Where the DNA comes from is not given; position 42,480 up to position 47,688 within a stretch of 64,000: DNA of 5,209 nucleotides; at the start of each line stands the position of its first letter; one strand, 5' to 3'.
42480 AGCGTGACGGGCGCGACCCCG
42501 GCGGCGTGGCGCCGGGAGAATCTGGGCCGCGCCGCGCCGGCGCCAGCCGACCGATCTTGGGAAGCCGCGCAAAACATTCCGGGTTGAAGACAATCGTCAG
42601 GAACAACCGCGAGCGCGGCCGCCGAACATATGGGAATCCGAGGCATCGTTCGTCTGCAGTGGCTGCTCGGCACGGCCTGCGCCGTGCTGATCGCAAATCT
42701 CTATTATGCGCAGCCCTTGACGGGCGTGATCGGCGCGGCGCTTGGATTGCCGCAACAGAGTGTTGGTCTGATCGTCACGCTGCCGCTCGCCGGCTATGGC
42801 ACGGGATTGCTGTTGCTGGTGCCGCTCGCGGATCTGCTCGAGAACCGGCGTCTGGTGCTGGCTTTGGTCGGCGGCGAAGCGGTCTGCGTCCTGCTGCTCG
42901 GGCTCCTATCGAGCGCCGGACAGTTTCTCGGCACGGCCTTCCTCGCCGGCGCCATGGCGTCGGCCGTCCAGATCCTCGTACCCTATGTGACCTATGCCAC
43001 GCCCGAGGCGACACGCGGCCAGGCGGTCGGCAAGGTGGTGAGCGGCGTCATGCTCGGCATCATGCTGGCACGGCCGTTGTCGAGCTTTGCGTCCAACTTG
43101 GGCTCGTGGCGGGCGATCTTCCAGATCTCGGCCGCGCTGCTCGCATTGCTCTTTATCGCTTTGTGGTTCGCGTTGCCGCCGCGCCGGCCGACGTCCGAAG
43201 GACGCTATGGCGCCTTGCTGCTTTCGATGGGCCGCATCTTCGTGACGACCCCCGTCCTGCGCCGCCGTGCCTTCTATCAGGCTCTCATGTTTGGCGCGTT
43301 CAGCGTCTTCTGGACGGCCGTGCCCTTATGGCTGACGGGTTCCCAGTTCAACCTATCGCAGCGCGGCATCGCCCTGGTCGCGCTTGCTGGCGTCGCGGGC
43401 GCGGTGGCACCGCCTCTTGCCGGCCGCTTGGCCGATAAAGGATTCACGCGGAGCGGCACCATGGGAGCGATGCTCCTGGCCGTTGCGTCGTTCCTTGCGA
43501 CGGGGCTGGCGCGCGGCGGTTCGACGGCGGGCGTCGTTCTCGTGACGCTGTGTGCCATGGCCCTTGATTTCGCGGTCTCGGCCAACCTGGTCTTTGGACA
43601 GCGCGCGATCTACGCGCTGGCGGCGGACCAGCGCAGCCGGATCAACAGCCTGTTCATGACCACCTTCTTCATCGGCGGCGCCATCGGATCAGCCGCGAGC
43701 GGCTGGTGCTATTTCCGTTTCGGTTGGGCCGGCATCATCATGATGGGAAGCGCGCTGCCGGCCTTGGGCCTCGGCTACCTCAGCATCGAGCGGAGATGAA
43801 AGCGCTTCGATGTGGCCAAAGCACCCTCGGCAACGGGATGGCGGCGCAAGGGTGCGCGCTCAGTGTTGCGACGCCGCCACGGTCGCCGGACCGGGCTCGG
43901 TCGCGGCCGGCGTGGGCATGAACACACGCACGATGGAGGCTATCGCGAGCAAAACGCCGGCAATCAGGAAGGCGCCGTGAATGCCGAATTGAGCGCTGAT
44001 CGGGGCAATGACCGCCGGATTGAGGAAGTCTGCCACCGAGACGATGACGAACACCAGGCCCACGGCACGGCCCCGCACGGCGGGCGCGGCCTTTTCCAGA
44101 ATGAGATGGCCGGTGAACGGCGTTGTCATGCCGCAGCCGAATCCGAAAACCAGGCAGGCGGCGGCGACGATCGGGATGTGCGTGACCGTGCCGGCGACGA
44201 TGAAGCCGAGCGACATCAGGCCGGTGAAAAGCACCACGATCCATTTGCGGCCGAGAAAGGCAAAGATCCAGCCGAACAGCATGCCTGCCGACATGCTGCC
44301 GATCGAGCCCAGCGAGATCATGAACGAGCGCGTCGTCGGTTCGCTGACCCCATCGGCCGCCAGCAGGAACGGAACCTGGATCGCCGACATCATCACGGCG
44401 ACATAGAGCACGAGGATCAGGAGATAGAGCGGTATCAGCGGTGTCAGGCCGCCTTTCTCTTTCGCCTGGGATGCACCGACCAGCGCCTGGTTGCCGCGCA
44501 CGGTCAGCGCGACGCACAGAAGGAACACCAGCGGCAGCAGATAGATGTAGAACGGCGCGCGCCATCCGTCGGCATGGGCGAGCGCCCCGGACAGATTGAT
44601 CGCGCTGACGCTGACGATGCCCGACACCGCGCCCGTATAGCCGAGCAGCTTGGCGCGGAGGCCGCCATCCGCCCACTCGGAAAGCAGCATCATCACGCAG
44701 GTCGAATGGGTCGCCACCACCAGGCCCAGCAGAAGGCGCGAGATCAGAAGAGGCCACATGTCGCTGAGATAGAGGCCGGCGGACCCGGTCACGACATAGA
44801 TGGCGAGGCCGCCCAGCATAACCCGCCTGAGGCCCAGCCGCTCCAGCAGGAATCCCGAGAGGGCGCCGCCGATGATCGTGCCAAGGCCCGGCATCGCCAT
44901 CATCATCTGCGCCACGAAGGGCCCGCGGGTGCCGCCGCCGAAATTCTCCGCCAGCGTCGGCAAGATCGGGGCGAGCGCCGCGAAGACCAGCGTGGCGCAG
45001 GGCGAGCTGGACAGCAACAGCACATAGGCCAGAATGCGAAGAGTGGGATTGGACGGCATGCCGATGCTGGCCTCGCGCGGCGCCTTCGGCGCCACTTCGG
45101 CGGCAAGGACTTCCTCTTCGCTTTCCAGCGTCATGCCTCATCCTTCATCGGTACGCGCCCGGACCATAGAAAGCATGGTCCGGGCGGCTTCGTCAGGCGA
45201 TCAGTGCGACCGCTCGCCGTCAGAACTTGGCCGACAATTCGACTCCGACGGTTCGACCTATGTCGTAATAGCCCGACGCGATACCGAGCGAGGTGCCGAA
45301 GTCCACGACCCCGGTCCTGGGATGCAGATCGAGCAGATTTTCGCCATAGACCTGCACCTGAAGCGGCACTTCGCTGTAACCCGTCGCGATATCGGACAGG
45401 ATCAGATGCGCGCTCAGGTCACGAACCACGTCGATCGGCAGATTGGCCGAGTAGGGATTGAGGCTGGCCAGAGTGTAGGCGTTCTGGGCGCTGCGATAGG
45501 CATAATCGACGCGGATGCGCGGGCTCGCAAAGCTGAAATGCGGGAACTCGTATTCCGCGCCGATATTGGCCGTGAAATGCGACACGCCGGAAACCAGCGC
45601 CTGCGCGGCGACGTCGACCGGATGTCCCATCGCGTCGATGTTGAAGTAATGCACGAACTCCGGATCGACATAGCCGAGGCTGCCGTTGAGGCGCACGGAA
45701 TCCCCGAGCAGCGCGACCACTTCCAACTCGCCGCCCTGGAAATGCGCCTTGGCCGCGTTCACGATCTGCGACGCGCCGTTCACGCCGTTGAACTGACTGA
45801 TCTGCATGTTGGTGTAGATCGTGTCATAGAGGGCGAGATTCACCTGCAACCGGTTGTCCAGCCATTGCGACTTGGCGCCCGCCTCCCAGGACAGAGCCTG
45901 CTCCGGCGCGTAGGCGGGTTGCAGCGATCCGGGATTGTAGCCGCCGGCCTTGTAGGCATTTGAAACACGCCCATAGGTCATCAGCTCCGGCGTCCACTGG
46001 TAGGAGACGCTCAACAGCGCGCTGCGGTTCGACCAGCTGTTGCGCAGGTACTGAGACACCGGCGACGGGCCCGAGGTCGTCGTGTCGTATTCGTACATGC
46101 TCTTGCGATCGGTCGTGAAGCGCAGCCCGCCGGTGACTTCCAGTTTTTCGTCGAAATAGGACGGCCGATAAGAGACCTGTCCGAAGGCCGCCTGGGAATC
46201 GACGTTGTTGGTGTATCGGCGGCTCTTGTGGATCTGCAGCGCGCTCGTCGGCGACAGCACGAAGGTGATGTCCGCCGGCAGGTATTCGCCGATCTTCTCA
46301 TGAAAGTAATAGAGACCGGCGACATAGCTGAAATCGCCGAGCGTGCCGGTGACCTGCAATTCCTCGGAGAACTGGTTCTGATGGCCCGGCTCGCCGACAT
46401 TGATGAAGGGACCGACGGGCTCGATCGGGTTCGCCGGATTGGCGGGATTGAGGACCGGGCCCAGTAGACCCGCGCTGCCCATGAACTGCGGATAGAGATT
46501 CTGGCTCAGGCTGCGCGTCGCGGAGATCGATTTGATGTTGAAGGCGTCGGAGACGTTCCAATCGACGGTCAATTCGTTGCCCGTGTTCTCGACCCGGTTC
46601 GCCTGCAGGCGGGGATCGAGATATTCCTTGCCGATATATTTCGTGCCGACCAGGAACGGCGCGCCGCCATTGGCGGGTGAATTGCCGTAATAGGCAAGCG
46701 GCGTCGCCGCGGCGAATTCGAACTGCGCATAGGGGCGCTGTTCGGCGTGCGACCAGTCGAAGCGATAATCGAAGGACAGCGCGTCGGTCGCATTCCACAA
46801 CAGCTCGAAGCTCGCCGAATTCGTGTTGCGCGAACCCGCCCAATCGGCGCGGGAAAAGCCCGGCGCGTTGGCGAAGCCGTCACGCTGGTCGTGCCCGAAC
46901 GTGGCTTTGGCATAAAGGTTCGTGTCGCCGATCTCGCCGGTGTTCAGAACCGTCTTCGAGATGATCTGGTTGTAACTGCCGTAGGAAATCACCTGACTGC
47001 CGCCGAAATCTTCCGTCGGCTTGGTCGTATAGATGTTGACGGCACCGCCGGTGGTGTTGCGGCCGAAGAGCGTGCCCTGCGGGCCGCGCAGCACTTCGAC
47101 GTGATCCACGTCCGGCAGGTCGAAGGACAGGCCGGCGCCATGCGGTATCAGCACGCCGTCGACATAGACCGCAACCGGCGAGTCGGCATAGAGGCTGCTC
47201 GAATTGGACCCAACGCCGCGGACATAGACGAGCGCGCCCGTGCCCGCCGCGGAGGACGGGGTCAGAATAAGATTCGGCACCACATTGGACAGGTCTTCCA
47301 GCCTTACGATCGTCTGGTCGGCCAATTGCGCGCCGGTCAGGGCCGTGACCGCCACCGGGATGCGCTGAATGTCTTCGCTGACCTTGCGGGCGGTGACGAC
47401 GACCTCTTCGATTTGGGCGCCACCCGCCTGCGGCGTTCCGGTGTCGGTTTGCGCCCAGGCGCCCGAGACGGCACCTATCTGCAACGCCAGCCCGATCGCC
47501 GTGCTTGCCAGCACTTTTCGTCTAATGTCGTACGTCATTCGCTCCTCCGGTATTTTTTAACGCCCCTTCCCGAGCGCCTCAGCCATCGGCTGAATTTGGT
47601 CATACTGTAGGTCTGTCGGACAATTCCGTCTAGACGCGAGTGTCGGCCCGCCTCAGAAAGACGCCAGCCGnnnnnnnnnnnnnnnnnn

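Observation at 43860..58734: Uncharacterised 13-gene FadR regulon: CoA-activation, hydration and retro-aldol pathway with its own importer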

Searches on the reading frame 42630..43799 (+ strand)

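Call 4: search_protein_families(library=pfam, proteins=[window:42630-43799:+])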
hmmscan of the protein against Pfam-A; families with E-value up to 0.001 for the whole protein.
window:42630-43799:+ (389 aa): 1 family
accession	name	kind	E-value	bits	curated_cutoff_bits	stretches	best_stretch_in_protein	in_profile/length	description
PF07690.21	MFS_1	-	3.8e-37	128.5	33.4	2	21-310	9-306/347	Major Facilitator Superfamily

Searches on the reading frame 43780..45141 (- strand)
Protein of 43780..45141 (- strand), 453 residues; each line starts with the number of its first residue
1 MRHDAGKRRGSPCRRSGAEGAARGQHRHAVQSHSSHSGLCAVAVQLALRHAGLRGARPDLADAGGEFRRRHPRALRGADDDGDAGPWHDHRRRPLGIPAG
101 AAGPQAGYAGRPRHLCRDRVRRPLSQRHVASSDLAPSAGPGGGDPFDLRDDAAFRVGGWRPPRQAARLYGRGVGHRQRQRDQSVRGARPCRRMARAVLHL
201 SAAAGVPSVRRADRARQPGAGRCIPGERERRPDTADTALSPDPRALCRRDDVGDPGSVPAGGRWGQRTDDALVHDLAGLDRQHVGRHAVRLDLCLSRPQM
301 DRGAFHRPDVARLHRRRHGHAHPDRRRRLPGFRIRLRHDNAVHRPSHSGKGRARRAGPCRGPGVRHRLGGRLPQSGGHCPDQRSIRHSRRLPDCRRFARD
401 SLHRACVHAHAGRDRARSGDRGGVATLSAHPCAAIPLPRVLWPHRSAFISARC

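Call 3: search_protein_families(library=pfam, proteins=[window:43860-45134:-])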
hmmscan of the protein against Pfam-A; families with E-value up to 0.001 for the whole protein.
window:43860-45134:- (424 aa): 2 families
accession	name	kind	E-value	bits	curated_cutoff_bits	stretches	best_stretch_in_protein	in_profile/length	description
PF07690.21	MFS_1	-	1.7e-33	116.4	33.4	2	46-250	7-219/347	Major Facilitator Superfamily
PF00083.30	Sugar_tr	-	8.4e-18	64.9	22.3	2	76-212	49-191/452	Sugar (and other) transporter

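Call 5: search_protein_families(library=pfam, proteins=[window:43780-45141:-], max_evalue=0.1)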
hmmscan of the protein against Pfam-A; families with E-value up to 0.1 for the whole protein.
window:43780-45141:- (453 aa): 0 families

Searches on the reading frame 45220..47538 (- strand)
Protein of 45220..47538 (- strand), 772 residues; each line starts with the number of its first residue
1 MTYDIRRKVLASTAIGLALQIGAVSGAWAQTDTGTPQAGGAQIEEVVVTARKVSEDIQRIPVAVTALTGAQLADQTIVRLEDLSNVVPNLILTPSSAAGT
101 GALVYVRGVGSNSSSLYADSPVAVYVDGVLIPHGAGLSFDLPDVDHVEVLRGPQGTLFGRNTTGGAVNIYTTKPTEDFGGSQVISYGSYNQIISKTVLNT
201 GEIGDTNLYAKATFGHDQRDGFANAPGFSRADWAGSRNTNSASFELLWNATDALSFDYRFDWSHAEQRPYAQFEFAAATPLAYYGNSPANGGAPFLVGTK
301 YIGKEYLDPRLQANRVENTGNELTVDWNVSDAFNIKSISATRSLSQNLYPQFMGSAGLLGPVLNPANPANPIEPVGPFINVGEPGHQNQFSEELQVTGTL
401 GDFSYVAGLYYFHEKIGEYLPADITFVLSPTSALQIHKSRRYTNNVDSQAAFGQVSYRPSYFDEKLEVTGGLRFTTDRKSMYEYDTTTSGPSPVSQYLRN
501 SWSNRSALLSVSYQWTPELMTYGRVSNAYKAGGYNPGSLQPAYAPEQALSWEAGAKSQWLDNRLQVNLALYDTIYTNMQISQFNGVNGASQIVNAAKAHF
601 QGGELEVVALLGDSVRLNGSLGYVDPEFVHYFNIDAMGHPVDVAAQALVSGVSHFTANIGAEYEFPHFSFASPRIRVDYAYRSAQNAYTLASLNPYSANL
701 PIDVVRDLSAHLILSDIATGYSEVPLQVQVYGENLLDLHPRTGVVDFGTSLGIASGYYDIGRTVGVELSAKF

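Call 3: search_protein_families(library=pfam, proteins=[window:45220-47538:-])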
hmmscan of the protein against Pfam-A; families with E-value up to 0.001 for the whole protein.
window:45220-47538:- (772 aa): 2 families
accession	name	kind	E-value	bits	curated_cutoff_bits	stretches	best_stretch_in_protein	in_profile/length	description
PF00593.30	TonB_dep_Rec_b-barrel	-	1.8e-29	104.3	27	1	284-735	22-436/436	TonB dependent receptor-like, beta-barrel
PF07715.20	Plug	-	2.7e-16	60.5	23.9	1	57-166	2-107/107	TonB-dependent Receptor Plug Domain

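Call 74: search_protein_families(library=ncbifam, proteins=[window:45220-47538:-], max_evalue=1e-10)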
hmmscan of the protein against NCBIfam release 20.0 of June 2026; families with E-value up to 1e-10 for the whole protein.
window:45220-47538:- (772 aa): 7 families
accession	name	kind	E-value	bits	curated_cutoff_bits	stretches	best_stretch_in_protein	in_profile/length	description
TIGR01783.1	TonB-siderophor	subfamily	3.2e-34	118.6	223.5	2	60-265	2-195/649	TonB-dependent siderophore receptor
TIGR01785.1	TonB-hemin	subfamily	5.5e-21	74.7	316.85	1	44-266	2-222/677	TonB-dependent heme/hemoglobin receptor family protein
TIGR01779.1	TonB-B12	equivalog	1.3e-13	50.4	599.7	1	41-255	27-237/614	TonB-dependent vitamin B12 receptor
NF041535.1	TonB_rec_PqqU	equivalog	2.4e-13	49.3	1200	1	58-206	14-163/676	TonB-dependent receptor PqqU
NF007349.0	PRK09840.1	equivalog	3.3e-13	48.5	686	0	49-191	60-194/760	catecholate siderophore receptor Fiu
NF010010.0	PRK13483.1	equivalog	9.5e-12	43.7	927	1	14-181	8-172/660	ligand-gated channel protein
TIGR04056.1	OMP_RagA_SusC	subfamily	7.5e-11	41.1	368.25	0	42-194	77-223/981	SusC/RagA family TonB-linked outer membrane protein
